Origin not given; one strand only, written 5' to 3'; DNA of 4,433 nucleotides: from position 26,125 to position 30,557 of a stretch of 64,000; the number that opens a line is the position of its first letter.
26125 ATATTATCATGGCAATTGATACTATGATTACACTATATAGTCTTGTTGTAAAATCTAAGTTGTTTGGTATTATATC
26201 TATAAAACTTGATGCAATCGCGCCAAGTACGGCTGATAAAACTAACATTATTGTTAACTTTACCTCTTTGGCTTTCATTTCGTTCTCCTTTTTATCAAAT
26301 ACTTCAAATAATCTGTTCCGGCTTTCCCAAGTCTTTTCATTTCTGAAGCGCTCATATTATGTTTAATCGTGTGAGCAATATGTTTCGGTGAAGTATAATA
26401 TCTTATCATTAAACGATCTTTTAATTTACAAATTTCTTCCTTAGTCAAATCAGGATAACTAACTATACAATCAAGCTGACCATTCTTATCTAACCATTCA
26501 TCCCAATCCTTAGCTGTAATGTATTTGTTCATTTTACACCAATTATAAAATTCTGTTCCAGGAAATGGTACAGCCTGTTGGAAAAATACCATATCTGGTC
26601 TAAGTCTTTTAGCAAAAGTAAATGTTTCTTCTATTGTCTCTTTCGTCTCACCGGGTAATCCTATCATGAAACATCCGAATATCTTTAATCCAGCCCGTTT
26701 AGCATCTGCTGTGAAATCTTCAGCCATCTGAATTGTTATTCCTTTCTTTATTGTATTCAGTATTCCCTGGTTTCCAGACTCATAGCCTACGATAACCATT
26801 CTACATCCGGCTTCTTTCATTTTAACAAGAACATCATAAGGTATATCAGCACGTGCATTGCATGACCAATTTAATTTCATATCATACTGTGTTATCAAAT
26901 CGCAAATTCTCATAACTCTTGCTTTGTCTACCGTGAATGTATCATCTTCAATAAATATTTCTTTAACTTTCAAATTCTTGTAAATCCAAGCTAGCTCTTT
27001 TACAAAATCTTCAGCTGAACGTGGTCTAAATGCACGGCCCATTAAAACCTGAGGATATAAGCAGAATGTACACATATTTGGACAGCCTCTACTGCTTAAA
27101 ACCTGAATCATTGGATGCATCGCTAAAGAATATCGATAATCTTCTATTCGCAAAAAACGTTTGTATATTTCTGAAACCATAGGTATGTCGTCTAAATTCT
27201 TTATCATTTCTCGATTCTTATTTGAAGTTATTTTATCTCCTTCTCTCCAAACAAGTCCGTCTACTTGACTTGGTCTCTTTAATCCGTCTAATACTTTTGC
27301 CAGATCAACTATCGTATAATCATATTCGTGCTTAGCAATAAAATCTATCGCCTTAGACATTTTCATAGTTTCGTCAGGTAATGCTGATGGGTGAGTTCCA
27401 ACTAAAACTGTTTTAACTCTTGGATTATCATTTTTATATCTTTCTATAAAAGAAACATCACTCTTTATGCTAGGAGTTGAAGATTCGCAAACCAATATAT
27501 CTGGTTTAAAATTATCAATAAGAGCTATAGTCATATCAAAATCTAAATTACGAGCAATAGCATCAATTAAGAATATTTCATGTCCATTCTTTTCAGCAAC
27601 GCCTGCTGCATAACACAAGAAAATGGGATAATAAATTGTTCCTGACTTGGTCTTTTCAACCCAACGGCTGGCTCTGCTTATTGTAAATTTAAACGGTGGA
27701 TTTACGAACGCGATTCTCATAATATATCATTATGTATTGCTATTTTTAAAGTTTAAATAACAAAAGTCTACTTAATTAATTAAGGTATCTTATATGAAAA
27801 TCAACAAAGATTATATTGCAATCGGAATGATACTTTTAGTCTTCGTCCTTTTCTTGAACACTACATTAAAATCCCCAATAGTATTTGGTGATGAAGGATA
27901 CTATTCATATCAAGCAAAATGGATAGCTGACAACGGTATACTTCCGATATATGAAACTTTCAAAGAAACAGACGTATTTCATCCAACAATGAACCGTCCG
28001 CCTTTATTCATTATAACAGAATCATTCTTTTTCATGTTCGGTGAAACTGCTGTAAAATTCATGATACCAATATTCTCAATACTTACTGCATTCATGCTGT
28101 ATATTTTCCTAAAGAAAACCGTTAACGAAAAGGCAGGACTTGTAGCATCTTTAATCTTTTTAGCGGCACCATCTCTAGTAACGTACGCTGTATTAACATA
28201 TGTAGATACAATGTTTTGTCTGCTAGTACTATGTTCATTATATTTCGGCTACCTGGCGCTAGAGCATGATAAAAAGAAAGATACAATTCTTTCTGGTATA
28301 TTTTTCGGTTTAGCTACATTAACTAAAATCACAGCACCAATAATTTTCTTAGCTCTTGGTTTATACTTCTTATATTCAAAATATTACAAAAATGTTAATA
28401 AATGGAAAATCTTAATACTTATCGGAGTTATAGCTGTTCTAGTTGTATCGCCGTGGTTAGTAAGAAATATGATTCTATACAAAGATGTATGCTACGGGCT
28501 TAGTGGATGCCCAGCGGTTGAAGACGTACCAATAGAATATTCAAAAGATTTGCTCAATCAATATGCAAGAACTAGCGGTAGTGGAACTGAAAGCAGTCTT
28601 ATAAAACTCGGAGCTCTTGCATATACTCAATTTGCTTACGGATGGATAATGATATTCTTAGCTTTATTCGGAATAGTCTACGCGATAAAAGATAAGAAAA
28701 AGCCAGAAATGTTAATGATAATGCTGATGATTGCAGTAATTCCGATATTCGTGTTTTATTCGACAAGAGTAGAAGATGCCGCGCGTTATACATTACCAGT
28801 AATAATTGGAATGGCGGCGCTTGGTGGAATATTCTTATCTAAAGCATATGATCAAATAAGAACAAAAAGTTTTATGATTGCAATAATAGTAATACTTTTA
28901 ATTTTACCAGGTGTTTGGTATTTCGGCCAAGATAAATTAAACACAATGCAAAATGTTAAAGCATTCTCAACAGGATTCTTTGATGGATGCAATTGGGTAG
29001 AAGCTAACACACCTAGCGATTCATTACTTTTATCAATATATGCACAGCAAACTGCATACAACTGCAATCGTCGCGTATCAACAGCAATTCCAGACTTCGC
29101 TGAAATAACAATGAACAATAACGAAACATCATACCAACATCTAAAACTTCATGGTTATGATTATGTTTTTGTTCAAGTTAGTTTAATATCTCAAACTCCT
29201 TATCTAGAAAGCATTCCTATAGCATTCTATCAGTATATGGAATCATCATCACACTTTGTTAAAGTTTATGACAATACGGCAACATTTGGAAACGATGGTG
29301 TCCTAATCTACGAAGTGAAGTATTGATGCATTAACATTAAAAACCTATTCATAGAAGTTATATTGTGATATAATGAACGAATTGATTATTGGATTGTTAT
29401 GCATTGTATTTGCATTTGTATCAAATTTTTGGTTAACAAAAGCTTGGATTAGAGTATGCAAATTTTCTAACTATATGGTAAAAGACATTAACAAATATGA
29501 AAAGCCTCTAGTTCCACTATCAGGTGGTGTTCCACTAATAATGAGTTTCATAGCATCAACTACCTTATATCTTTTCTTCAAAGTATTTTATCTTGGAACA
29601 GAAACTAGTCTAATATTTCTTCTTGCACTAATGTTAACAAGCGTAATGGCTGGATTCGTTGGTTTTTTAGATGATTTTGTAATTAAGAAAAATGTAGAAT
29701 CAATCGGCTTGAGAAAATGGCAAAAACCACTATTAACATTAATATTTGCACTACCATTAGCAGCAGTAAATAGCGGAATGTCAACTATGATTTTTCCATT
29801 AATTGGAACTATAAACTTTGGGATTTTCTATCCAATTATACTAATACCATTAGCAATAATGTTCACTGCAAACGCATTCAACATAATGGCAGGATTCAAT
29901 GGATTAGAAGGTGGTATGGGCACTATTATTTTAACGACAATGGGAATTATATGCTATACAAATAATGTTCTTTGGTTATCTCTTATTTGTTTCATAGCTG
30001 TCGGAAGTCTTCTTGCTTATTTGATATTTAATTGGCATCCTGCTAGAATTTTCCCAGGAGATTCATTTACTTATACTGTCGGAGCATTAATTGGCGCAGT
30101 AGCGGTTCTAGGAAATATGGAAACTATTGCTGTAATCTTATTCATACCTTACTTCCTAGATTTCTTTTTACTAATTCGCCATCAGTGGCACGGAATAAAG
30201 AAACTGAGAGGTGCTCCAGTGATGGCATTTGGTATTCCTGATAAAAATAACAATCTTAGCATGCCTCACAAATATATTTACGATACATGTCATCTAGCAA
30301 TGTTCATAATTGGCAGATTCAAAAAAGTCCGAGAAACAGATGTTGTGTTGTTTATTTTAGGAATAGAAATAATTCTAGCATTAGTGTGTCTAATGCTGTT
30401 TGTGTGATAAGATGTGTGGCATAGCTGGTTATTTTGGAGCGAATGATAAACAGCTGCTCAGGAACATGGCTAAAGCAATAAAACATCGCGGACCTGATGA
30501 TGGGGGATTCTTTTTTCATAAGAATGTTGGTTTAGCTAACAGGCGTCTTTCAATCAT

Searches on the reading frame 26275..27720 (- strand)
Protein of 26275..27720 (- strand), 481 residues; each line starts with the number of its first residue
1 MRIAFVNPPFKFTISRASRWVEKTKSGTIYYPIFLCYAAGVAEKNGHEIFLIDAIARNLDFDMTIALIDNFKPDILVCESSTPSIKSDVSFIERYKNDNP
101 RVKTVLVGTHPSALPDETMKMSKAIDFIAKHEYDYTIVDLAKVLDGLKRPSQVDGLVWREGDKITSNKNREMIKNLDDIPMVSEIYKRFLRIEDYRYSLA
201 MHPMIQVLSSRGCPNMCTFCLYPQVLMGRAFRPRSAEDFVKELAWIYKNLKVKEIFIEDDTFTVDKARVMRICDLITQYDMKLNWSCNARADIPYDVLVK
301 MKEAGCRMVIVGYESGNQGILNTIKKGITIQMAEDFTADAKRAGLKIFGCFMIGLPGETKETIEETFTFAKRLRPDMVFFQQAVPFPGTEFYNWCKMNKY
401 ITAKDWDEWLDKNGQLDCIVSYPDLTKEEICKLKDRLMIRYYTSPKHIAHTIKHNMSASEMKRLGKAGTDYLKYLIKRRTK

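Call 12: search_protein_families(library=pfam, proteins=[window:26275-27720:-], max_evalue=0.0001)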
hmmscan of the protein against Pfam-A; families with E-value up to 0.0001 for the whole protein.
window:26275-27720:- (481 aa): 2 families
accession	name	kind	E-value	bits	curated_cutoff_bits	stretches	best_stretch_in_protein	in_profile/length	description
PF04055.27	Radical_SAM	-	3e-22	80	29.5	1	209-369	3-165/166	Radical SAM superfamily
PF02310.24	B12-binding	-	1.4e-13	51.2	32.1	1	24-139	6-119/121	B12 binding domain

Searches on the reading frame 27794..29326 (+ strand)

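Call 12: search_protein_families(library=pfam, proteins=[window:27794-29326:+], max_evalue=0.0001)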
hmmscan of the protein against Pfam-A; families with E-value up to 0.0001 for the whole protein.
window:27794-29326:+ (510 aa): 3 families
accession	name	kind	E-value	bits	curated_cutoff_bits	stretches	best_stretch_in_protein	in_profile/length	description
PF13231.12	PMT_2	-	2.4e-19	70.6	26.1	1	80-223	17-159/160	Dolichyl-phosphate-mannose-protein mannosyltransferase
PF09594.16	GT87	-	9.9e-08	32.4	25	1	86-316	18-231/237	Glycosyltransferase family 87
PF02366.24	PMT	-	4.8e-06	26.7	22.7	1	85-223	83-232/245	Dolichyl-phosphate-mannose-protein mannosyltransferase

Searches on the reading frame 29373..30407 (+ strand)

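Call 12: search_protein_families(library=pfam, proteins=[window:29373-30407:+], max_evalue=0.0001)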
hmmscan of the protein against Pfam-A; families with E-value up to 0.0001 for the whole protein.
window:29373-30407:+ (344 aa): 1 family
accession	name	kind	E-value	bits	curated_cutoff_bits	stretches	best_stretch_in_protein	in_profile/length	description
PF00953.26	Glycos_transf_4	-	4.9e-34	118.1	27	1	84-247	2-159/160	Glycosyl transferase family 4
